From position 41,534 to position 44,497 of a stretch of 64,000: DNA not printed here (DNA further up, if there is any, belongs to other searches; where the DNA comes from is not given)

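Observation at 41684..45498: PHP-nuclease/SMC-like ATPase fusion (Ppl-like) translationally linked to an AlbA_2 + HATPase_c_4 protein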

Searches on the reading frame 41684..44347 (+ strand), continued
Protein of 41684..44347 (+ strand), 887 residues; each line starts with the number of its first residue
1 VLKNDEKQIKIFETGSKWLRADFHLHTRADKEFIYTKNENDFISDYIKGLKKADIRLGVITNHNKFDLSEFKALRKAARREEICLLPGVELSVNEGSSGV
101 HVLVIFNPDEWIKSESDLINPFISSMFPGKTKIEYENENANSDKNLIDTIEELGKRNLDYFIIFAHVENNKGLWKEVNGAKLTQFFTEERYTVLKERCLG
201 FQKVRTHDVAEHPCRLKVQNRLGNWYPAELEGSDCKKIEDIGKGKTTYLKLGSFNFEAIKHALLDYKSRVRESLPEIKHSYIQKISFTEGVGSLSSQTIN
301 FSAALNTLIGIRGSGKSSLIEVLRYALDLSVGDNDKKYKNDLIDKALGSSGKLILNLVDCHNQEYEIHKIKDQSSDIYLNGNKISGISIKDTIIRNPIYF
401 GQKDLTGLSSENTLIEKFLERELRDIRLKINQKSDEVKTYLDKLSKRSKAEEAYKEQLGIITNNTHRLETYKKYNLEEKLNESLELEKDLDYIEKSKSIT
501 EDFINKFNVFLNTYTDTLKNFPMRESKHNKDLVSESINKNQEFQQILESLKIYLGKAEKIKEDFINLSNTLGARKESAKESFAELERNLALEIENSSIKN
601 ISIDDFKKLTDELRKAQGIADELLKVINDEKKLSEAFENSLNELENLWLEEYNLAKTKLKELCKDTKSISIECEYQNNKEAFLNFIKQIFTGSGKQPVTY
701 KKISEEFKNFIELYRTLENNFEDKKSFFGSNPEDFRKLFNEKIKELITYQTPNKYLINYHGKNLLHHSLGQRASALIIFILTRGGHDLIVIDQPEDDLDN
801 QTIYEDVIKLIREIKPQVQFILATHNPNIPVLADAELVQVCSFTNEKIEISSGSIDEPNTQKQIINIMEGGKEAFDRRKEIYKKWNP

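Call 92: get_annotated_region(hit=H4, flank=4000)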
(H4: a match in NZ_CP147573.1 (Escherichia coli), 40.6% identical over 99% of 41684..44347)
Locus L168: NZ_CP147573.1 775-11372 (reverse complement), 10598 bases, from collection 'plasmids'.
description: Escherichia coli strain GN03507 plasmid unnamed1, complete sequence
organism: Escherichia coli (NCBI taxid 562)
taxonomy: Bacteria; Pseudomonadota; Gammaproteobacteria; Enterobacterales; Enterobacteriaceae; Escherichia; Escherichia coli
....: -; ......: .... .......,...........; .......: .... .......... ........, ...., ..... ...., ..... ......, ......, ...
typing (MOB-suite, as given by PLSDB): conjugative; replicon IncFIA,IncFIB,IncFII,rep_cluster_2131; relaxase MOBF; mating-pair formation MPF_Unknown
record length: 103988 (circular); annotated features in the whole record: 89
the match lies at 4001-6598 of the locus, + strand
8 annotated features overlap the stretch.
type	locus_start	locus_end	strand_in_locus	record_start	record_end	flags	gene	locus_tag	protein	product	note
CDS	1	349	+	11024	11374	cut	tnpB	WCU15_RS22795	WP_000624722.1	IS66 family insertion sequence element accessory protein TnpB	-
CDS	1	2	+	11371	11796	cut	-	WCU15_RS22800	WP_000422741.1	transposase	GO:0006313 - DNA transposition [Evidence IEA]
CDS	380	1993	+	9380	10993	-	-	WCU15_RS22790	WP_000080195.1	IS66-like element ISEc23 family transposase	GO:0006313 - DNA transposition [Evidence IEA]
CDS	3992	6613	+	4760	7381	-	-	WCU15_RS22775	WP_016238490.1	TrlF family AAA-like ATPase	-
CDS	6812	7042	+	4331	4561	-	vapB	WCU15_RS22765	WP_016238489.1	type II toxin-antitoxin system VapB family antitoxin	-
CDS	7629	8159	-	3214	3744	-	-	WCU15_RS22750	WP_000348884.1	GNAT family N-acetyltransferase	-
CDS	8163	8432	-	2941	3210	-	-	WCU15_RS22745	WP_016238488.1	DUF1778 domain-containing protein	-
CDS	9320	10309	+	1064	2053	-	-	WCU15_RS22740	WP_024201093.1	RepB family plasmid replication initiator protein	GO:0006270 - DNA replication initiation [Evidence IEA]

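Call 93: get_annotated_region(hit=H12, flank=5000)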
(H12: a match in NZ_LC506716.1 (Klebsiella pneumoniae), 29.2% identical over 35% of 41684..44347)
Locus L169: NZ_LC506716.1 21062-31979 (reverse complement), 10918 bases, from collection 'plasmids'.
description: Klebsiella pneumoniae strain JUNP053 plasmid pJUNP53, complete sequence
organism: Klebsiella pneumoniae (NCBI taxid 573)
taxonomy: Bacteria; Pseudomonadota; Gammaproteobacteria; Enterobacterales; Enterobacteriaceae; Klebsiella; Klebsiella pneumoniae
host: -; source: Homo sapiens; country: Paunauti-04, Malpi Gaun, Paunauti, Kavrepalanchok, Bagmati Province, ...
typing (MOB-suite, as given by PLSDB): conjugative; replicon IncFIA; relaxase MOBF; mating-pair formation MPF_F
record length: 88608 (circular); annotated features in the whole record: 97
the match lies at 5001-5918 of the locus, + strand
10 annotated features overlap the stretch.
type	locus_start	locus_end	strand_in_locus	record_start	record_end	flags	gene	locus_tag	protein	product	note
CDS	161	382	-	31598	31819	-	-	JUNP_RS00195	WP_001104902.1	hypothetical protein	-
CDS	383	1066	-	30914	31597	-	-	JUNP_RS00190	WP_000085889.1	DNA methylase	-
CDS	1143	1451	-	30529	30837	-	-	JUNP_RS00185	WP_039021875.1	hypothetical protein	-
CDS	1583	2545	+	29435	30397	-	parM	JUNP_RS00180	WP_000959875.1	plasmid segregation protein ParM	-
CDS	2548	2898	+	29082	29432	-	-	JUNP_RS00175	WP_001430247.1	plasmid partitioning/stability family protein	-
CDS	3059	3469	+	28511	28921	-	-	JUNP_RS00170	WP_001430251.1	hypothetical protein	-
CDS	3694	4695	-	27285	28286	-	-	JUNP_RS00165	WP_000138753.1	DUF4238 domain-containing protein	-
CDS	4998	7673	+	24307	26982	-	ppl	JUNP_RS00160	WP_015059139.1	anti-phage protein Ppl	GO:0051607 - defense response to virus [Evidence IEA]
CDS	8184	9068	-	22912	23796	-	-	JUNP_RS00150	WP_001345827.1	hypothetical protein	-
CDS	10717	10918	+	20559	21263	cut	-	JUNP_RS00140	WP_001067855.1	IS6-like element IS26 family transposase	GO:0006313 - DNA transposition [Evidence IEA]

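Call 94: get_annotated_region(hit=H1, flank=4000)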
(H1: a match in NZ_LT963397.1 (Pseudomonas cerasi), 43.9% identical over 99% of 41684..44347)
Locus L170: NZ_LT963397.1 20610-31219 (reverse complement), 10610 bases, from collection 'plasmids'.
description: Pseudomonas cerasi isolate PL963 plasmid PP2, complete sequence
organism: Pseudomonas cerasi (NCBI taxid 1583341)
taxonomy: Bacteria; Pseudomonadota; Gammaproteobacteria; Pseudomonadales; Pseudomonadaceae; Pseudomonas; Pseudomonas cerasi
host: -; source: -; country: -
typing (MOB-suite, as given by PLSDB): conjugative; replicon rep_cluster_283,rep_cluster_283; relaxase MOBP,MOBP,MOBQ; mating-pair formation MPF_T
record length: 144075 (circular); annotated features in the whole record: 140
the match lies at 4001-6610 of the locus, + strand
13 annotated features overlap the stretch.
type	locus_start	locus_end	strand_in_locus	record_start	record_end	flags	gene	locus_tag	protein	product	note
CDS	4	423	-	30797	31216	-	-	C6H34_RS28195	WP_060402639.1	type II toxin-antitoxin system VapC family toxin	-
CDS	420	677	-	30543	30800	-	-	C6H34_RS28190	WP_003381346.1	Arc family DNA-binding protein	-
CDS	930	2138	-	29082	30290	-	-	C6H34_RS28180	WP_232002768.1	IS91 family transposase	-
CDS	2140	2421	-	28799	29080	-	-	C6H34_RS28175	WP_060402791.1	hypothetical protein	-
CDS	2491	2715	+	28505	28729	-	-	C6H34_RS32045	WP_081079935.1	hypothetical protein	-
CDS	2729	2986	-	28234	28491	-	-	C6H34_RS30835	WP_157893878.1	hypothetical protein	-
CDS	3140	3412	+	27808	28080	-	-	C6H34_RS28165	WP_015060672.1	hypothetical protein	-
CDS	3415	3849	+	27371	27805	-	-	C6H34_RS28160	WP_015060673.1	MobA/MobL family protein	-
CDS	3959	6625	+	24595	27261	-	-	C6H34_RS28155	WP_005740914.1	TrlF family AAA-like ATPase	-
CDS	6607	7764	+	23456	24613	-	-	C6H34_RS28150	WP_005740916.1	RNA-binding domain-containing protein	-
CDS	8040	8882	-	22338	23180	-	-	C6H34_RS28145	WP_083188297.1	AvrPphF family type III effector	-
CDS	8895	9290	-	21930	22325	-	-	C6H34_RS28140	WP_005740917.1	CesT family type III secretion system chaperone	GO:0030254 - protein secretion by the type III secretion system [Evidence IEA]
CDS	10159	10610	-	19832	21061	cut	-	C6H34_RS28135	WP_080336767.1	IS91-like element ISPsy3 family transposase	GO:0006313 - DNA transposition [Evidence IEA]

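Call 99: get_annotated_region(hit=H2, flank=5000)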
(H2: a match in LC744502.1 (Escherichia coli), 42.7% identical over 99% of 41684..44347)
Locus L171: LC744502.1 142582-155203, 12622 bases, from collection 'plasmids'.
description: Escherichia coli MyNCGM603 plasmid pMyNCGM603 DNA, complete sequence
organism: Escherichia coli (NCBI taxid 562)
taxonomy: Bacteria; Pseudomonadota; Gammaproteobacteria; Enterobacterales; Enterobacteriaceae; Escherichia; Escherichia coli
host: -; source: -; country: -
typing (MOB-suite, as given by PLSDB): conjugative; replicon IncC,rep_cluster_1254; relaxase MOBH,MOBH; mating-pair formation MPF_F
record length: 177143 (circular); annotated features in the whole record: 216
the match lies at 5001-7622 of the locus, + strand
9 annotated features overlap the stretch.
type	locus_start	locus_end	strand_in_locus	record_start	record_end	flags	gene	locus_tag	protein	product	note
CDS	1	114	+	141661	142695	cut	-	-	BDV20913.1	hypothetical protein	-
CDS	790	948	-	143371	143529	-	-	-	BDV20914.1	hypothetical protein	-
CDS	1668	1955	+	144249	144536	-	-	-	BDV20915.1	hypothetical protein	-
CDS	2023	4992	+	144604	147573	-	hsdR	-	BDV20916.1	DEAD/DEAH box helicase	-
CDS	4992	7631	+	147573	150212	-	-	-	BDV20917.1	hypothetical protein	-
CDS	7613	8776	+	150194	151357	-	-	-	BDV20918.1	transcriptional regulator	-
CDS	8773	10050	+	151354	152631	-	-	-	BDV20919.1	restriction endonuclease subunit S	-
CDS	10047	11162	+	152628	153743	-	-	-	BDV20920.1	anticodon nuclease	-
CDS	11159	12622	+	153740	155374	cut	-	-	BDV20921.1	type I restriction-modification system subunit M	-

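Call 103: search_protein_families(library=pfam, alignment_id=A4, max_evalue=0.00001)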
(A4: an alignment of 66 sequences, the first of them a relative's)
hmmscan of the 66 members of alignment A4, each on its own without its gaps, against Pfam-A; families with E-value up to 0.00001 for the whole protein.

A. member 1, L002:393-1529:+ (378 aa): 2 families
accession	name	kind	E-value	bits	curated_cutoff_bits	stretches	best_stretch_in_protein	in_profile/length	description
PF06250.17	YhcG_C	-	8e-53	178.9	32.5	1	209-359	3-153/157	YhcG PDDEXK nuclease domain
PF17761.7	DUF1016_N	-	9.4e-39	133.1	32.8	1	15-181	2-137/137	DUF1016 N-terminal domain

B. families by the number of members that match (of 66 scanned): 75 families (the first 25 are shown)
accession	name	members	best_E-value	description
PF01555.25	N6_N4_Mtase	7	2.8e-34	DNA methylase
PF01420.25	Methylase_S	6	4.2e-35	Type I restriction modification DNA specificity domain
PF12008.13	EcoR124_C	4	4.7e-71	Type I restriction and modification enzyme - subunit R C terminal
PF22679.2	T1R_D3-like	4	2.6e-60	Type I restriction enzyme subunit R domain 3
PF18766.7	SWI2_SNF2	4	6.5e-56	SWI2/SNF2 ATPase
PF04851.21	ResIII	4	4.2e-42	Type III restriction enzyme, res subunit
PF04313.20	HSDR_N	4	4.4e-36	Type I restriction enzyme R protein N terminus (HSDR_N)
PF00270.35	DEAD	4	2.3e-08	DEAD/DEAH box helicase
PF00239.26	Resolvase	3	5.9e-41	Resolvase, N terminal domain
PF02796.21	HTH_7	3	7.8e-13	Helix-turn-helix domain of resolvase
PF13455.12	MUG113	3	2.5e-12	Meiotically up-regulated gene 113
PF10544.15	T5orf172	3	1.7e-11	T5orf172 domain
PF10592.14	AIPR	2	2.9e-55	AIPR protein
PF00672.30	HAMP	2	7.3e-13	HAMP domain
PF08448.16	PAS_4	2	6.2e-09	PAS fold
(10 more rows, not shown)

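Call 104: search_protein_families(library=pfam, alignment_id=A5, max_evalue=0.00001)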
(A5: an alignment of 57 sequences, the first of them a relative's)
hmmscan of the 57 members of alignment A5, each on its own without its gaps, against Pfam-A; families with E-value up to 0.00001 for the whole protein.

A. member 1, L001:4139-7360:- (1073 aa): 5 families
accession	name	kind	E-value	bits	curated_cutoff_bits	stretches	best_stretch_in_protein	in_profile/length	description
PF00176.29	SNF2-rel_dom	-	1.7e-40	139.4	24.9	1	429-736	1-270/290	SNF2-related domain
PF00271.37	Helicase_C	-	1.8e-17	64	23.5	1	763-874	4-110/110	Helicase conserved C-terminal domain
PF04471.18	Mrr_cat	-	8.6e-13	48.9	21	1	955-1066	6-115/115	Restriction endonuclease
PF22722.2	NA-iREase1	-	6.8e-08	32.9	27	1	958-1059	1-101/106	NACHT-associated inactive Restriction Endonuclease 1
PF04851.21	ResIII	-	2e-06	28.3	22.5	1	425-620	3-163/164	Type III restriction enzyme, res subunit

B. families by the number of members that match (of 57 scanned): 91 families (the first 25 are shown)
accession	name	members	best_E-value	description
PF04851.21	ResIII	11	5.5e-42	Type III restriction enzyme, res subunit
PF18766.7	SWI2_SNF2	8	6.6e-77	SWI2/SNF2 ATPase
PF04313.20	HSDR_N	7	1.9e-42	Type I restriction enzyme R protein N terminus (HSDR_N)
PF22679.2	T1R_D3-like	6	5.3e-60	Type I restriction enzyme subunit R domain 3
PF01420.25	Methylase_S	3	2.3e-30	Type I restriction modification DNA specificity domain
PF00176.29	SNF2-rel_dom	2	1.7e-40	SNF2-related domain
PF00271.37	Helicase_C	2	1.8e-25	Helicase conserved C-terminal domain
PF13401.12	AAA_22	2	4.2e-22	AAA domain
PF13191.12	AAA_16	2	1.3e-09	AAA ATPase domain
PF13187.11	Fer4_9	2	1.4e-09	4Fe-4S dicluster domain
PF13237.11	Fer4_10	2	9.6e-08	4Fe-4S dicluster domain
PF00270.35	DEAD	2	1.7e-07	DEAD/DEAH box helicase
PF01702.25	TGT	1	1.6e-151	Queuine tRNA-ribosyltransferase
PF09660.15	DUF2397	1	6.9e-145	Protein of unknown function (DUF2397)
PF00521.26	DNA_topoisoIV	1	8.6e-139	DNA gyrase/topoisomerase IV, subunit A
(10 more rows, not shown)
